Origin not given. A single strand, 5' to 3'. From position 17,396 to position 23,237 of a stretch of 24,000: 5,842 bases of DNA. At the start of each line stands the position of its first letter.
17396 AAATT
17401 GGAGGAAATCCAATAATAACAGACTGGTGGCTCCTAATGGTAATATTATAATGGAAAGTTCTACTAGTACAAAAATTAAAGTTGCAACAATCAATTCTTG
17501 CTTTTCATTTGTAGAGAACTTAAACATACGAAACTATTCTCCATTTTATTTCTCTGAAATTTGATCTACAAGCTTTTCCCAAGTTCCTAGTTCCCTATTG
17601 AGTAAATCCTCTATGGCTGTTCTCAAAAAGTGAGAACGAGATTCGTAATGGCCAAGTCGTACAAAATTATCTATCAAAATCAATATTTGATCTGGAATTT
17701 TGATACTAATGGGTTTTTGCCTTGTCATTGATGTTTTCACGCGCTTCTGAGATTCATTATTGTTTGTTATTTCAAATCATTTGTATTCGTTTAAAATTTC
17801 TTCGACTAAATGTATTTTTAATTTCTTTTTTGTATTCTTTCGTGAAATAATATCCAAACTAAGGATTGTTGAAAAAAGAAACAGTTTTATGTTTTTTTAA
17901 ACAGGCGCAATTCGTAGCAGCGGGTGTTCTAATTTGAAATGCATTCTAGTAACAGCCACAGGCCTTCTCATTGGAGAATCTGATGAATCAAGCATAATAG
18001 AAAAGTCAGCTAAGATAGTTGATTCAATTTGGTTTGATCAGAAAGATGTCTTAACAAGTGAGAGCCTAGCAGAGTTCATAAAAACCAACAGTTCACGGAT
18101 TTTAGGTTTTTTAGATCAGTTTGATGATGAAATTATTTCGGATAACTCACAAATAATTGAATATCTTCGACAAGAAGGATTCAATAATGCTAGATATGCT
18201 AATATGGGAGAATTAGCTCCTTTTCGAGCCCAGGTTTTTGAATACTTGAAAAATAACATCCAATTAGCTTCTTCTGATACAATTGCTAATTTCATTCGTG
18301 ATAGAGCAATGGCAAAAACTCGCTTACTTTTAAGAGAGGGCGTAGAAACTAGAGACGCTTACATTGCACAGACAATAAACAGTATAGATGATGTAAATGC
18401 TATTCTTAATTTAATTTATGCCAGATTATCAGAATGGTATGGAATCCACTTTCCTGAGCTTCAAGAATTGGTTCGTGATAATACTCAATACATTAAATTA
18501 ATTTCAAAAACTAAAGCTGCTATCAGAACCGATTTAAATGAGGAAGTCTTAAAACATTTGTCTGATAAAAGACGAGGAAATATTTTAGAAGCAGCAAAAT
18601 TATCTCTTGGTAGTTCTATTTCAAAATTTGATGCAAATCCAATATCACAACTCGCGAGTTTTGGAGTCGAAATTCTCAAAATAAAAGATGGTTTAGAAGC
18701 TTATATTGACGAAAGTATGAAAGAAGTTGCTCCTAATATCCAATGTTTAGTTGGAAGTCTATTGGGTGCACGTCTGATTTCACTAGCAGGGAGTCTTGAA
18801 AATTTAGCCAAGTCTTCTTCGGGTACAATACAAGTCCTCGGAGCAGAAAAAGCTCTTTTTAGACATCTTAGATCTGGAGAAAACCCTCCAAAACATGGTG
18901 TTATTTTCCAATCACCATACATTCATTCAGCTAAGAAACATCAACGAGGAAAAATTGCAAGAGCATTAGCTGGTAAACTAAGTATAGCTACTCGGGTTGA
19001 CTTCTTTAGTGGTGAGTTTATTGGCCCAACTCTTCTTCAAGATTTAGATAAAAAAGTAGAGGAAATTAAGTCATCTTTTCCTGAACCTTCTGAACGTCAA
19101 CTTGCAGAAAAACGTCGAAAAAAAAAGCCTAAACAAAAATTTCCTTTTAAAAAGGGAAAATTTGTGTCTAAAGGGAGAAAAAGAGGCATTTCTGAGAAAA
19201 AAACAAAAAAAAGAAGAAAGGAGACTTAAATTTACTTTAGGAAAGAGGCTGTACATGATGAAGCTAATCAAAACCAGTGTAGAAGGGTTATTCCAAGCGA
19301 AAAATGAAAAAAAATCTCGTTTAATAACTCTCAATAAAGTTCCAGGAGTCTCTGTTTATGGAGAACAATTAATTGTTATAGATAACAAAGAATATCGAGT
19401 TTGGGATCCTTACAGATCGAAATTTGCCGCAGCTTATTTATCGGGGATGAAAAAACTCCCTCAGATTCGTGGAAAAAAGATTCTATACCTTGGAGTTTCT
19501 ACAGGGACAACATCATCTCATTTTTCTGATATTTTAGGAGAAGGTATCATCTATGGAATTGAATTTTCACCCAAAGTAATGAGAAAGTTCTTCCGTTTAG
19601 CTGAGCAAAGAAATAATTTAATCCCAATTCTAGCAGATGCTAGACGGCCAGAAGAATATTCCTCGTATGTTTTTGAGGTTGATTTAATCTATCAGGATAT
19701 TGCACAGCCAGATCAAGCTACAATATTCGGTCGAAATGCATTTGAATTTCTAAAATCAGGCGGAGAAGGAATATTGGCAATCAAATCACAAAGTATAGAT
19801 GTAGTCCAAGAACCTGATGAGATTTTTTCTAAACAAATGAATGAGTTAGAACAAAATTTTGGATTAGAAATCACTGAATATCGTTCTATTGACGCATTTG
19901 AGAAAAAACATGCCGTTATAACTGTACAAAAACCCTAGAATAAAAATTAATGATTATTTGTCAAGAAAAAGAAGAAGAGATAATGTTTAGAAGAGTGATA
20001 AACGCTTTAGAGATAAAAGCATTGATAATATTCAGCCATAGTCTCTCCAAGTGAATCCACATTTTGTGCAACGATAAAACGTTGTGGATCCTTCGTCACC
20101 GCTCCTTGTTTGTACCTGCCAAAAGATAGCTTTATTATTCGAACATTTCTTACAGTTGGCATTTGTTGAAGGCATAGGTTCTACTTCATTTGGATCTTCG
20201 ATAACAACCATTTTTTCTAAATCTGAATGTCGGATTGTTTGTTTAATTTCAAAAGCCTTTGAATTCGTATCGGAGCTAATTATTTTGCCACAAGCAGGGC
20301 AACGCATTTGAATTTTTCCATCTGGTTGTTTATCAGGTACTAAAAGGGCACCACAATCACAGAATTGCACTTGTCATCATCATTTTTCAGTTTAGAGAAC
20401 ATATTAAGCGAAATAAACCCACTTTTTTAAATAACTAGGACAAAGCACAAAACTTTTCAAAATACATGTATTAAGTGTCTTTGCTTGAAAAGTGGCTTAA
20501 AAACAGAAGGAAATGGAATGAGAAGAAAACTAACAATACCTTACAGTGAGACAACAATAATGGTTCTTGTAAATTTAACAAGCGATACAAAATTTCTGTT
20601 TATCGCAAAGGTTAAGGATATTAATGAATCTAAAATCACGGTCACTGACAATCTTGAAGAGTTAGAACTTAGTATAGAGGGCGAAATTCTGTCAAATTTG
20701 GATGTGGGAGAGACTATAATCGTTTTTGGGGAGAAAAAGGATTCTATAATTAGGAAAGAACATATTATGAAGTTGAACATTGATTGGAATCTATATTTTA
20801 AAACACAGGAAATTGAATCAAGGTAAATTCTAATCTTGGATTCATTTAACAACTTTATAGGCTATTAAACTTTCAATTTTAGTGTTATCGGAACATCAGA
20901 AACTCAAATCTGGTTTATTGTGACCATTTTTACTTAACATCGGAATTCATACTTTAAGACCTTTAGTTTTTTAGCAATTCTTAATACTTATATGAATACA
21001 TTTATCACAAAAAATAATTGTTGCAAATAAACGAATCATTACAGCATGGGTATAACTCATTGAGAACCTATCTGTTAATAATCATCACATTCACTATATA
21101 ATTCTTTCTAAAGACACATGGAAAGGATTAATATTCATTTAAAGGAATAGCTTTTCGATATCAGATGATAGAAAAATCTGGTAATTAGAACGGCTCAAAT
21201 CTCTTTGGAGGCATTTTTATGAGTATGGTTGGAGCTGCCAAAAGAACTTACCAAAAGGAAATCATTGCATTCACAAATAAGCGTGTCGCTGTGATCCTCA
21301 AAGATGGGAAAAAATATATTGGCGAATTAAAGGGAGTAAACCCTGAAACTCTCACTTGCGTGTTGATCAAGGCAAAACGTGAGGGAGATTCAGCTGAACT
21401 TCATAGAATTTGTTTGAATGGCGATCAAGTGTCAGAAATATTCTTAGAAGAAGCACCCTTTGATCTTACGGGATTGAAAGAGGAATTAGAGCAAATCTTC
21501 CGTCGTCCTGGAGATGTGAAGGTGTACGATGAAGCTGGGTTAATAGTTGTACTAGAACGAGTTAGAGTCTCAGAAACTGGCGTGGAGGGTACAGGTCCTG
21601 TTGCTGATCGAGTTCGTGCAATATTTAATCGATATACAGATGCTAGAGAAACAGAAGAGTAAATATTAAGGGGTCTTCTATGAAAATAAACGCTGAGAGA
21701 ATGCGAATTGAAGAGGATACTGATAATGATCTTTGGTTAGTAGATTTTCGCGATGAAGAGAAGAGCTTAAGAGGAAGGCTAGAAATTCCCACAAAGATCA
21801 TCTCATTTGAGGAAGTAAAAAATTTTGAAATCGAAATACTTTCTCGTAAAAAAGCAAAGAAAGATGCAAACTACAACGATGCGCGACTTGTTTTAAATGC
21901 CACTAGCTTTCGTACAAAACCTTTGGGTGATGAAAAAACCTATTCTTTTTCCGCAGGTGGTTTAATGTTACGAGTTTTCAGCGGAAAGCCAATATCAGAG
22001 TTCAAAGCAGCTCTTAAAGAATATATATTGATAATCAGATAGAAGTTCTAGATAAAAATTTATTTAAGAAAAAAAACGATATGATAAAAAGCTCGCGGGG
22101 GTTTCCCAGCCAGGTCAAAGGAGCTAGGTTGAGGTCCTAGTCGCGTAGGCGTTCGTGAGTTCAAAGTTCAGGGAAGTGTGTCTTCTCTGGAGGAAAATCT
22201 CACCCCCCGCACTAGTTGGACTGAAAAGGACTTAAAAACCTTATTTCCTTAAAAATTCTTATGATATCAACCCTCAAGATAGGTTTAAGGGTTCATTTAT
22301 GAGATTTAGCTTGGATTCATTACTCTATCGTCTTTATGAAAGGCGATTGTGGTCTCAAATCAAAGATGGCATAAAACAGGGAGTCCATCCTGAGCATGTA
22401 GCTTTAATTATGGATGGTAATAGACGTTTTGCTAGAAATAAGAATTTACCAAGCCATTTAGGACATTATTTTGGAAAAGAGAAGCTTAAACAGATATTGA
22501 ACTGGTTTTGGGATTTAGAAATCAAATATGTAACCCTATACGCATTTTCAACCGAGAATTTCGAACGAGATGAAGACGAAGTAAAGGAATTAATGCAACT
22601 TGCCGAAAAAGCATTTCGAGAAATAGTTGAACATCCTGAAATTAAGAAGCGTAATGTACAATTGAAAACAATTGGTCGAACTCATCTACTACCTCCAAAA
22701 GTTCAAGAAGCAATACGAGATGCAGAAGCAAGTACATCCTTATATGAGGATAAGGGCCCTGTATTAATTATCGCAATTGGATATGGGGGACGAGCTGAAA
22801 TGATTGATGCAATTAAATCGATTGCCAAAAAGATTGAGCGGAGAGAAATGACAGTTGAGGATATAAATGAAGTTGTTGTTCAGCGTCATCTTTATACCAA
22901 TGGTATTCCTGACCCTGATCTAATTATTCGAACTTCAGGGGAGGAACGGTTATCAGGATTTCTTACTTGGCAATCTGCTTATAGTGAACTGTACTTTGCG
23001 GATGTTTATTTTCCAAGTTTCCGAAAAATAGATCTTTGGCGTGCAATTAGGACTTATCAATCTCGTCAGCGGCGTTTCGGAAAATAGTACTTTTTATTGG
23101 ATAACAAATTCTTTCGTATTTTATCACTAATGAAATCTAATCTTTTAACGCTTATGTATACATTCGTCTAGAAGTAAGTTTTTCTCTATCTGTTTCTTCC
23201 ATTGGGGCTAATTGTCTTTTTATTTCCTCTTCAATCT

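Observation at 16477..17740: Tightly coupled operon: RHH DNA-binding protein - minimal M50 site-2 protease - two-TM protein ending in a perfect AN1 zinc finger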

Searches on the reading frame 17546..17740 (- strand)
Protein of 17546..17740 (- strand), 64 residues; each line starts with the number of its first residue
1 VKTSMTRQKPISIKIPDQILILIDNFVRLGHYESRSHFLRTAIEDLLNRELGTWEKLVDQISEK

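Call 3: search_protein_families(library=pfam, proteins=[window:17546-17740:-], max_evalue=0.1)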
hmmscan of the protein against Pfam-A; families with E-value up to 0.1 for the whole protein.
window:17546-17740:- (64 aa): 3 families
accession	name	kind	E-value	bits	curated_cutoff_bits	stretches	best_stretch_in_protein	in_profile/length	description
PF01402.27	RHH_1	-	0.00059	20.1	20.5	1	11-49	2-39/39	Ribbon-helix-helix protein, copG family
PF17723.7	RHH_8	-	0.00097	19.7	25.4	1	19-59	14-54/119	Ribbon-Helix-Helix transcriptional regulator family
PF15919.11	HicB_lk_antitox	-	0.0034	18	27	1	5-41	86-121/123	HicB_like antitoxin of bacterial toxin-antitoxin system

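Call 29: find_homologous_proteins(query=window:17549-17740:-)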
Query seq(64 aa) (64 aa): 38 proteins with E <= 0.001 among 38 candidates.
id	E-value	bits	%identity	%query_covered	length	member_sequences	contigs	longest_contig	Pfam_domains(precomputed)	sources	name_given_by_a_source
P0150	9.0e-31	122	98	94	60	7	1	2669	-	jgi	jgi:Arc/MetJ-type ribon-helix-helix transcriptional regulator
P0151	1.1e-28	115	91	100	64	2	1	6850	-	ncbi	-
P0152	1.1e-27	112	88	100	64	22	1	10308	PF01402.28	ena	-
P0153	4.4e-27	110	90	94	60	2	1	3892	-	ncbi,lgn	ncbi:MAG: ribbon-helix-helix domain-containing protein [Candidatus Hodarchaeales archaeon]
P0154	8.5e-27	109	88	94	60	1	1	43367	-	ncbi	-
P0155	4.5e-26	107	90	94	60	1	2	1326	-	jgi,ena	-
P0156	4.7e-26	107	90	94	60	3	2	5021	PF01402.28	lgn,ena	-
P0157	6.6e-25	103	85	94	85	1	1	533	-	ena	-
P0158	7.2e-25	103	87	94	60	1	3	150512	-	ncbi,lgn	-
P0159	8.6e-25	103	85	94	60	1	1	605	-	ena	-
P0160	9.0e-25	103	85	94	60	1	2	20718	-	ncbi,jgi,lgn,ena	jgi:Arc/MetJ-type ribon-helix-helix transcriptional regulator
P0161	9.0e-25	103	82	94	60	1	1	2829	PF01402.28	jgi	jgi:Arc/MetJ-type ribon-helix-helix transcriptional regulator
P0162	1.2e-24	102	80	100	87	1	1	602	-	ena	-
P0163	1.8e-24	102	83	94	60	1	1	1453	-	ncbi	-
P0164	2.6e-24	101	83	94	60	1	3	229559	-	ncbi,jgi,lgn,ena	ncbi:MAG: ribbon-helix-helix domain-containing protein [Candidatus Hodarchaeales archaeon]|jgi:Arc/M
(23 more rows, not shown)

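Call 55: search_protein_families(library=ncbifam, proteins=[window:17549-17728:-], max_evalue=0.1)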
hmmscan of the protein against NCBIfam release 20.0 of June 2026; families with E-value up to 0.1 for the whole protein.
seq(60 aa): 5 families
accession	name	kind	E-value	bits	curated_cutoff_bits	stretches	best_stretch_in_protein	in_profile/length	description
NF002169.0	PRK01002.1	subfamily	0.00052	20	111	1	5-45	5-45/141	nickel responsive regulator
NF058555.1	TransRegCdrSHalo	equivalog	0.00082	19.3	100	1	8-46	5-43/61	transcriptional regulator CdrS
NF053762.1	aCcr1_fam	equivalog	0.0036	17.2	60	1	7-43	3-38/38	aCcr1 family cell cycle regulator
TIGR02606.1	antidote_CC2985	hypoth_equivalog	0.0052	16.8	46.2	1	7-58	2-52/70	type II toxin-antitoxin system ParD family antitoxin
NF001884.0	PRK00630.1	subfamily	0.09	12.9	119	1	8-46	14-52/148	nickel responsive regulator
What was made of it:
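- The only NCBIfam matches are weak and below threshold, to generic RHH regulators: NikR, CdrS, aCcr1 and ParD (call 55).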

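Call 57: search_protein_families(library=pfam, alignment_id=A3, max_evalue=0.01)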
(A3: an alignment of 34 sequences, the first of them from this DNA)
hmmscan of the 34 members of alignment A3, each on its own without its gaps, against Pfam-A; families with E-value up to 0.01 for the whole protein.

A. member 1, seq(60 aa): 3 families
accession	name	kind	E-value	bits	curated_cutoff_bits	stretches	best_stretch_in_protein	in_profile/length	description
PF01402.27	RHH_1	-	0.00048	20.4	20.5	1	7-45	2-39/39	Ribbon-helix-helix protein, copG family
PF17723.7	RHH_8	-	0.00079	20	25.4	1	15-55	14-54/119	Ribbon-Helix-Helix transcriptional regulator family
PF15919.11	HicB_lk_antitox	-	0.0061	17.1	27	1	3-37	88-121/123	HicB_like antitoxin of bacterial toxin-antitoxin system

B. families by the number of members that match (of 34 scanned): 3 families
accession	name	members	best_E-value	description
PF01402.27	RHH_1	33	2e-06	Ribbon-helix-helix protein, copG family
PF17723.7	RHH_8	20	0.0002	Ribbon-Helix-Helix transcriptional regulator family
PF15919.11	HicB_lk_antitox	15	0.0027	HicB_like antitoxin of bacterial toxin-antitoxin system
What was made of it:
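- On RHH_1 / CopG-Arc-MetJ: The window protein scores 20.1-20.4 bits against a cut-off of 20.5 (calls 3, 57). 33 of 34 family members match at E<=0.01, best 2e-6 (call 57).
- Checked: But 33 of 34 family members match RHH_1 at E<=0.01, best 2e-6 (call 57).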

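Call 58: search_solved_structures(query=A3, max_evalue=1, show_alignments=1)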
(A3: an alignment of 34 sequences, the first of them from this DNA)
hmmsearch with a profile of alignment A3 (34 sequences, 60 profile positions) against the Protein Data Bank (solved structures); distinct sequences matched with E-value up to 1: 4.
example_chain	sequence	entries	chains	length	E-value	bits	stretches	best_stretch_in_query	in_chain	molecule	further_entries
7e8l_A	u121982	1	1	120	0.26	14.9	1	38-57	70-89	Putative chemosensory protein CSP8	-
6g1n_A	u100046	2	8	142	0.56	13.8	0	6-42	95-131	antitoxin HicB | HicB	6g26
2bj1_A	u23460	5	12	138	0.69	13.5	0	7-46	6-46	NICKEL RESPONSIVE REGULATOR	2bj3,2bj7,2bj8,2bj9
5w4m_A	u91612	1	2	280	1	13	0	28-54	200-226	Transcriptional regulator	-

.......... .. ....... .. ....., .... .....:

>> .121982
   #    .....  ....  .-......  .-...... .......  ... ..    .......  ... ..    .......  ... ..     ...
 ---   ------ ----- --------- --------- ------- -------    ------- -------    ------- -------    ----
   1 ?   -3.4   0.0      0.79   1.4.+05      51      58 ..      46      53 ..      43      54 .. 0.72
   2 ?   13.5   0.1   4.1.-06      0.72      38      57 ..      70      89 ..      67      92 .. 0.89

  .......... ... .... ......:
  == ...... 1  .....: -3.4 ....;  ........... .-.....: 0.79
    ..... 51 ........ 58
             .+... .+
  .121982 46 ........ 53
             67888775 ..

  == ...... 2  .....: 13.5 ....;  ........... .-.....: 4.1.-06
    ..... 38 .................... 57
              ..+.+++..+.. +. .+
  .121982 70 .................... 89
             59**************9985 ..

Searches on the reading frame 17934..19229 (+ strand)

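Call 3: search_protein_families(library=pfam, proteins=[window:17934-19229:+], max_evalue=0.1)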
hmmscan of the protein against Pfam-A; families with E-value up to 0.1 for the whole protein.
window:17934-19229:+ (431 aa): 1 family
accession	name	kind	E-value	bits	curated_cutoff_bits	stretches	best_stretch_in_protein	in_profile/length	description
PF01798.23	Nop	-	1.8e-64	217.8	25.4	1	151-376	2-227/228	snoRNA binding domain, fibrillarin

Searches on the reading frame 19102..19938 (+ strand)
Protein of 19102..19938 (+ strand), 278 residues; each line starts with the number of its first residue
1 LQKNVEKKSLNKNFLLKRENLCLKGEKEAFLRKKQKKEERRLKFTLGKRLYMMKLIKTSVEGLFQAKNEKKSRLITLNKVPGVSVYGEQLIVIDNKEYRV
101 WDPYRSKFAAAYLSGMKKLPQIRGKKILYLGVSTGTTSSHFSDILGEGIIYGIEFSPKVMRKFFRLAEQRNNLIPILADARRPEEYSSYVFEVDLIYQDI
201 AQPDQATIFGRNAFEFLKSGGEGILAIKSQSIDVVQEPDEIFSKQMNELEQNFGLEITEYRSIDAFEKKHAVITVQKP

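Call 62: search_protein_families(library=pfam, proteins=[window:19102-19938:+], max_evalue=0.001)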
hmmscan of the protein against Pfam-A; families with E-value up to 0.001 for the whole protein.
window:19102-19938:+ (278 aa): 1 family
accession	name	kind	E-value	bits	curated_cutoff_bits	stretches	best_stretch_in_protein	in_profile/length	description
PF01269.23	Fibrillarin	-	3.7e-81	272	27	1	58-276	5-224/227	Fibrillarin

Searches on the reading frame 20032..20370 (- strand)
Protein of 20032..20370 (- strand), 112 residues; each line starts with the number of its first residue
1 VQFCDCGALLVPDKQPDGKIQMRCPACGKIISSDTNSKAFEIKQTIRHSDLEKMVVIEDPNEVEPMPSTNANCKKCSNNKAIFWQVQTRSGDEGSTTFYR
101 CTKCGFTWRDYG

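Call 62: search_protein_families(library=pfam, proteins=[window:20032-20370:-], max_evalue=0.001)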
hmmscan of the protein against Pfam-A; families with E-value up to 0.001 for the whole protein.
window:20032-20370:- (112 aa): 4 families
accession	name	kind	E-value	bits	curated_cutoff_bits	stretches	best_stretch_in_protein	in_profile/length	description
PF01096.23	Zn_ribbon_TFIIS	-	4.8e-19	68.3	21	1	72-109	2-39/39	Transcription factor S-II (TFIIS)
PF13717.11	Zn_ribbon_4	-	0.00019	21.7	30.3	0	13-31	17-35/36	zinc-ribbon domain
PF07282.18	Cas12f1-like_TNB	-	0.00029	21.4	26.3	0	63-108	22-50/60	Cas12f1-like, TNB domain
PF24042.1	DUF7351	-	0.00082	19.6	31.2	0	5-108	6-104/177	Domain of unknown function (DUF7351)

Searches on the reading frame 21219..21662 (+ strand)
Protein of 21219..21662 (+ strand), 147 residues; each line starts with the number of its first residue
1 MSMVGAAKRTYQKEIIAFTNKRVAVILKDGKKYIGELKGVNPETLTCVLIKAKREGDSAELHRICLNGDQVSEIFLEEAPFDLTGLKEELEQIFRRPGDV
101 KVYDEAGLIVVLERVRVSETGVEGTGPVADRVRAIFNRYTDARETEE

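Call 62: search_protein_families(library=pfam, proteins=[window:21219-21662:+], max_evalue=0.001)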
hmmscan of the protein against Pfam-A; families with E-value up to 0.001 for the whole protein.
window:21219-21662:+ (147 aa): 2 families
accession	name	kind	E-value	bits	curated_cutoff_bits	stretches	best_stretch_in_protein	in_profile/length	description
PF14894.11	Lsm_C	-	2.2e-19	69.4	27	1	96-143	15-62/63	Lsm C-terminal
PF01423.28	LSM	-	0.00012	22.2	23.4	1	17-71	5-61/66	LSM domain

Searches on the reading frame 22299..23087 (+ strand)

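Call 62: search_protein_families(library=pfam, proteins=[window:22299-23087:+], max_evalue=0.001)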
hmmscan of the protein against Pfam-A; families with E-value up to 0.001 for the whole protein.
window:22299-23087:+ (262 aa): 1 family
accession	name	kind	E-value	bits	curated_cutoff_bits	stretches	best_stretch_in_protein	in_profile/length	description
PF01255.24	Prenyltransf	-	6.5e-80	268.2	27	1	37-261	1-219/219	Putative undecaprenyl diphosphate synthase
